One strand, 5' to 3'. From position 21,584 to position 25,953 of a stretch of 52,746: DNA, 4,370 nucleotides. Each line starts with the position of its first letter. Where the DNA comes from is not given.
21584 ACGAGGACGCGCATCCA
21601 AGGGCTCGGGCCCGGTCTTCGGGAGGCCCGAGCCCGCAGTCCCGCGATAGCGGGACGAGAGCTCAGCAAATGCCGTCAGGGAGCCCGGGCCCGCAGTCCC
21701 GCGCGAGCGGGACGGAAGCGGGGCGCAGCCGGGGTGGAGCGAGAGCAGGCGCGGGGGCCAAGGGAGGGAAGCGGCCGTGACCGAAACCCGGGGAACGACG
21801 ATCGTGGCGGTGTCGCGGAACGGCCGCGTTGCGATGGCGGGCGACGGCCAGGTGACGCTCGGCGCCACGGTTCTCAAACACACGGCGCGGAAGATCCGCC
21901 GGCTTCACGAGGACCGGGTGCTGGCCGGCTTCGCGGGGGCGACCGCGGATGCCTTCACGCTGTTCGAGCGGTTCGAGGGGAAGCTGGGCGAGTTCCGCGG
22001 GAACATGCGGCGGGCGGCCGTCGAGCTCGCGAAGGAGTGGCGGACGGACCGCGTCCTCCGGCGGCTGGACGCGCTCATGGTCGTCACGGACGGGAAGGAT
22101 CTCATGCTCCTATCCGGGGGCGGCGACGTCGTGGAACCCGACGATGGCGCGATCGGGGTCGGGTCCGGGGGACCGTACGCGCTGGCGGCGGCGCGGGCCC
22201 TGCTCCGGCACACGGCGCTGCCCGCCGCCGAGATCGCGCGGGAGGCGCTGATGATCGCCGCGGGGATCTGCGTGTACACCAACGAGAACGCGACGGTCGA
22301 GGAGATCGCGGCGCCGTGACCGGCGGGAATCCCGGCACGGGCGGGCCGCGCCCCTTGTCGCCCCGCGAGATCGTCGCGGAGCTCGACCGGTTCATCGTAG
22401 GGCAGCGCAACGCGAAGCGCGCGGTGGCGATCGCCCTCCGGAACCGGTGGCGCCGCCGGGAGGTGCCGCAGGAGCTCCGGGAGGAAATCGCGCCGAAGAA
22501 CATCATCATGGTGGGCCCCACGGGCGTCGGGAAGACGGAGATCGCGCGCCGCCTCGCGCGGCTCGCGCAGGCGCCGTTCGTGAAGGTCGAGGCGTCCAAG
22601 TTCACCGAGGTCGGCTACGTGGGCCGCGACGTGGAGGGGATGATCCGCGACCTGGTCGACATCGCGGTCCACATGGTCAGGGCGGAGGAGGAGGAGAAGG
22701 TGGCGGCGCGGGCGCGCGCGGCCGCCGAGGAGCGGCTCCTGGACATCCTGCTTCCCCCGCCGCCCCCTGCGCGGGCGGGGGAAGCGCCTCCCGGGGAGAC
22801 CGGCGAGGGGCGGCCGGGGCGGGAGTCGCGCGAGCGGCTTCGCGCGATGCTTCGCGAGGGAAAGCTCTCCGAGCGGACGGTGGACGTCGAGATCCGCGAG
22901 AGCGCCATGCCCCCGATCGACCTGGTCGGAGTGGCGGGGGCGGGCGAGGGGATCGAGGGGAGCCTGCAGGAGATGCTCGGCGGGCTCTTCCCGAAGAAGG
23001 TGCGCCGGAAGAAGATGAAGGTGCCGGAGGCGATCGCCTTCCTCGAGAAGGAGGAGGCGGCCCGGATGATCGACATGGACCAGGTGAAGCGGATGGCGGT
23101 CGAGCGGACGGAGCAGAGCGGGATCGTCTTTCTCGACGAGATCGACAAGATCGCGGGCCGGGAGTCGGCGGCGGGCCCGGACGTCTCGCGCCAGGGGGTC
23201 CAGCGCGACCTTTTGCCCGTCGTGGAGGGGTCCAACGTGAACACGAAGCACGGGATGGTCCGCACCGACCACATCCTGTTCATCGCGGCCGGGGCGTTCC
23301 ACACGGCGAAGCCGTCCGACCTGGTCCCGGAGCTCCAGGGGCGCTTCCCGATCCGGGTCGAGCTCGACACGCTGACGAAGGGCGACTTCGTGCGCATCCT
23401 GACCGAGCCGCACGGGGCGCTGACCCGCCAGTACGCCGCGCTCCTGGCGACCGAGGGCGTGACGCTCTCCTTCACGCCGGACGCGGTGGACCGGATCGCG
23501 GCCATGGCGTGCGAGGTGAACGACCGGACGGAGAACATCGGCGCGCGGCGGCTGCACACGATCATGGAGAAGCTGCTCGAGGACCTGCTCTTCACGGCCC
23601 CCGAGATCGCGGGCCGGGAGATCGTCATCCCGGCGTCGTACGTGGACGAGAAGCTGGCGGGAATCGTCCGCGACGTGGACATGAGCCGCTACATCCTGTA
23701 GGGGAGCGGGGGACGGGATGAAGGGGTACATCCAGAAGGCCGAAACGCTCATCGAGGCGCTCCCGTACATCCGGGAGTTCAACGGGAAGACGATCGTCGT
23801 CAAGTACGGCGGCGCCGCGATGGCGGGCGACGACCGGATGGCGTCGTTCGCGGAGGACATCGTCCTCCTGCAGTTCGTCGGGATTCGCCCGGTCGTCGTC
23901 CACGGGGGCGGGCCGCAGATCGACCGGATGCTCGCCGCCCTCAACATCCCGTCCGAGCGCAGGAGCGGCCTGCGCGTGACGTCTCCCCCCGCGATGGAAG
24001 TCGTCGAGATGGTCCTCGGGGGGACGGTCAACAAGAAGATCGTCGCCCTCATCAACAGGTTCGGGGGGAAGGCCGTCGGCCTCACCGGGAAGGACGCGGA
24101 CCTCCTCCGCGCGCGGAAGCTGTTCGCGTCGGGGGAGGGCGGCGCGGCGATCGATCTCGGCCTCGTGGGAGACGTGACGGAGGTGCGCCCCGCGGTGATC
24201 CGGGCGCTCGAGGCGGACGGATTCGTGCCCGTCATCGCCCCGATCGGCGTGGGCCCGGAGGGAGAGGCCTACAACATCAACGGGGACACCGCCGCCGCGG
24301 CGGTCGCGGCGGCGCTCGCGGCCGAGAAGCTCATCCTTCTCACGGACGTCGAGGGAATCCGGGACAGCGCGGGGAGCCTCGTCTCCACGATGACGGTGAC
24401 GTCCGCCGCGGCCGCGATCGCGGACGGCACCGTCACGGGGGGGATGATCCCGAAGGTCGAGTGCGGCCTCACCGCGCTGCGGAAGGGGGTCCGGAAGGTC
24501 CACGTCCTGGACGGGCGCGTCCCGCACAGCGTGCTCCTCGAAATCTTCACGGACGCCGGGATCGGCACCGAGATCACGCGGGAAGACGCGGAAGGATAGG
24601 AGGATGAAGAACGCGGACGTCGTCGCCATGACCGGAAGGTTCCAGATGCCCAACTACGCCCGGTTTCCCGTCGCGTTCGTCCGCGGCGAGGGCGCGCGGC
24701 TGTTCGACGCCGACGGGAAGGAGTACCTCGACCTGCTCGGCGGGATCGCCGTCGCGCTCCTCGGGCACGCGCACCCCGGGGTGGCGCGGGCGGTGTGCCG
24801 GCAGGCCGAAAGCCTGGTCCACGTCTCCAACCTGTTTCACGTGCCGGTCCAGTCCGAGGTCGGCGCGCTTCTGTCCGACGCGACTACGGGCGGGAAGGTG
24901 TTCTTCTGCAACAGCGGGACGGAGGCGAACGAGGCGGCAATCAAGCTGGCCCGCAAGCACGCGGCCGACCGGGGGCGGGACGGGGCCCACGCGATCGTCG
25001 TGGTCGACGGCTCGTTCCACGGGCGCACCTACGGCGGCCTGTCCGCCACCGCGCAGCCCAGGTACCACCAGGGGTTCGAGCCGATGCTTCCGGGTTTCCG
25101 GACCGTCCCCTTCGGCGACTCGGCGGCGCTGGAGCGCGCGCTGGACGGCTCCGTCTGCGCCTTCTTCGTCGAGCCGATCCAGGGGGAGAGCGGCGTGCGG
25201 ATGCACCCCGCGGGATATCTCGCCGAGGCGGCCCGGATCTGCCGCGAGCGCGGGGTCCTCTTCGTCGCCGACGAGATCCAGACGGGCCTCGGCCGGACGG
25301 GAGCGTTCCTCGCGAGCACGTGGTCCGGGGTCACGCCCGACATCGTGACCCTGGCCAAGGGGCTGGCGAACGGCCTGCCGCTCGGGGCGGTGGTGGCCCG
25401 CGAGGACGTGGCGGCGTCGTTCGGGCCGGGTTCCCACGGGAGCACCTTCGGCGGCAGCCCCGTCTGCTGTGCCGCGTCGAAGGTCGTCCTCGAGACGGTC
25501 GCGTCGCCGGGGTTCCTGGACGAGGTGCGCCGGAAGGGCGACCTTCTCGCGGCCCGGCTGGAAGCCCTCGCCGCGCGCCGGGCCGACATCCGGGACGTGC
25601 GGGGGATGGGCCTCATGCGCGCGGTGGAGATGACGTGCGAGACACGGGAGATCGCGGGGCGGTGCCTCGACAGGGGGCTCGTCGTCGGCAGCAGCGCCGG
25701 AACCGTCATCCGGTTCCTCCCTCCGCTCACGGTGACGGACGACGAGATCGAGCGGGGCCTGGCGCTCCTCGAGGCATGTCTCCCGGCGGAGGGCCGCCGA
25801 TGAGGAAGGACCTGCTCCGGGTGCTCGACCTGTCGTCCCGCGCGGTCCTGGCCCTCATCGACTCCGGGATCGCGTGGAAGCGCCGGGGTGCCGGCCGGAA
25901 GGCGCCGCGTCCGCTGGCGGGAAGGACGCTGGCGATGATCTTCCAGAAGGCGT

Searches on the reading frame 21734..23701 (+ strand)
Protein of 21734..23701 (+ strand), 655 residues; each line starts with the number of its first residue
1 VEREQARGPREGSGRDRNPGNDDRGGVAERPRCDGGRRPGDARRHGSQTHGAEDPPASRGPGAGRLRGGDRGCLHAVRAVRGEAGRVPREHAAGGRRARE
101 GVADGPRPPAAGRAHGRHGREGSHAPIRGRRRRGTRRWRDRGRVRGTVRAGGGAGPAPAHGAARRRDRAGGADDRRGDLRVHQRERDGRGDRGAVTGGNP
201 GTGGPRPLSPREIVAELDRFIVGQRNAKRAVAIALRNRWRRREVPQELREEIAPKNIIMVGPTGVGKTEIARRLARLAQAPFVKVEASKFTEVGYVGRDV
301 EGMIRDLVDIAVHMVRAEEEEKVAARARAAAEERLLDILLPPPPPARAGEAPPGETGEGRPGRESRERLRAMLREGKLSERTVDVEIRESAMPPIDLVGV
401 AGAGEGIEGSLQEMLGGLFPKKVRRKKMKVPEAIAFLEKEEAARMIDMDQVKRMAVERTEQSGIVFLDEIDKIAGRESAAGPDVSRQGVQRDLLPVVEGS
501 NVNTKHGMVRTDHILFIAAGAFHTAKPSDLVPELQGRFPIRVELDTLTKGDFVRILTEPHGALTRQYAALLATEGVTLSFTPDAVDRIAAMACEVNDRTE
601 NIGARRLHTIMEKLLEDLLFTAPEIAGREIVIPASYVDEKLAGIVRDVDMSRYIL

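Call 61: search_protein_families(library=pfam, proteins=[window:21734-23701:+], max_evalue=0.0001)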
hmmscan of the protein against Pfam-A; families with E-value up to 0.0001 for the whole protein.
window:21734-23701:+ (655 aa): 4 families
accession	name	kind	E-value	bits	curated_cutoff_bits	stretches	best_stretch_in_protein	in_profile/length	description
PF07724.20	AAA_2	-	2.2e-32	112.8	27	1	411-541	23-166/166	AAA domain (Cdc48 subfamily)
PF00004.35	AAA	-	1.2e-16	61.7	21.2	2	453-545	48-130/131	ATPase family associated with various cellular activities (AAA)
PF07728.20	AAA_5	-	4.2e-07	30.5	22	1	256-292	1-38/139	AAA domain (dynein-related subfamily)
PF10431.15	ClpB_D2-small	-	2.6e-05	24.6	21.9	1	547-621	1-66/81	C-terminal, D2-small domain, of ClpB protein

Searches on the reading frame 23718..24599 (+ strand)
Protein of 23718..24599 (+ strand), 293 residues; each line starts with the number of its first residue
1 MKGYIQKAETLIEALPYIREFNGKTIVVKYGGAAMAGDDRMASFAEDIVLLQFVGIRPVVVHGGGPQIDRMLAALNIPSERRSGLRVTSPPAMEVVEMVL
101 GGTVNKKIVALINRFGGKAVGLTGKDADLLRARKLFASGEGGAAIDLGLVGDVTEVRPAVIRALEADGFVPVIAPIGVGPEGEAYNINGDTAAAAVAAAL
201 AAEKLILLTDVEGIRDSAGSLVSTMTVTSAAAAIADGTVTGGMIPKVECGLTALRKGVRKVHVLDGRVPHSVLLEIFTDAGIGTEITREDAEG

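Call 61: search_protein_families(library=pfam, proteins=[window:23718-24599:+], max_evalue=0.0001)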
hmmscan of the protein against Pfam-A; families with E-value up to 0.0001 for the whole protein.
window:23718-24599:+ (293 aa): 1 family
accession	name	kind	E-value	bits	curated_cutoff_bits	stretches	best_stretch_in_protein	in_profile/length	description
PF00696.33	AA_kinase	-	2.6e-51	175.1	24.9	1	24-265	1-234/234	Amino acid kinase family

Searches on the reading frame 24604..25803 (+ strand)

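Call 61: search_protein_families(library=pfam, proteins=[window:24604-25803:+], max_evalue=0.0001)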
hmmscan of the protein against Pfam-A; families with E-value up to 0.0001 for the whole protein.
window:24604-25803:+ (399 aa): 1 family
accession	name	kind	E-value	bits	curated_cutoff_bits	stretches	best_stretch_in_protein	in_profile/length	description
PF00202.27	Aminotran_3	-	4.8e-116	388.2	30.5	1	17-393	5-403/403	Aminotransferase class-III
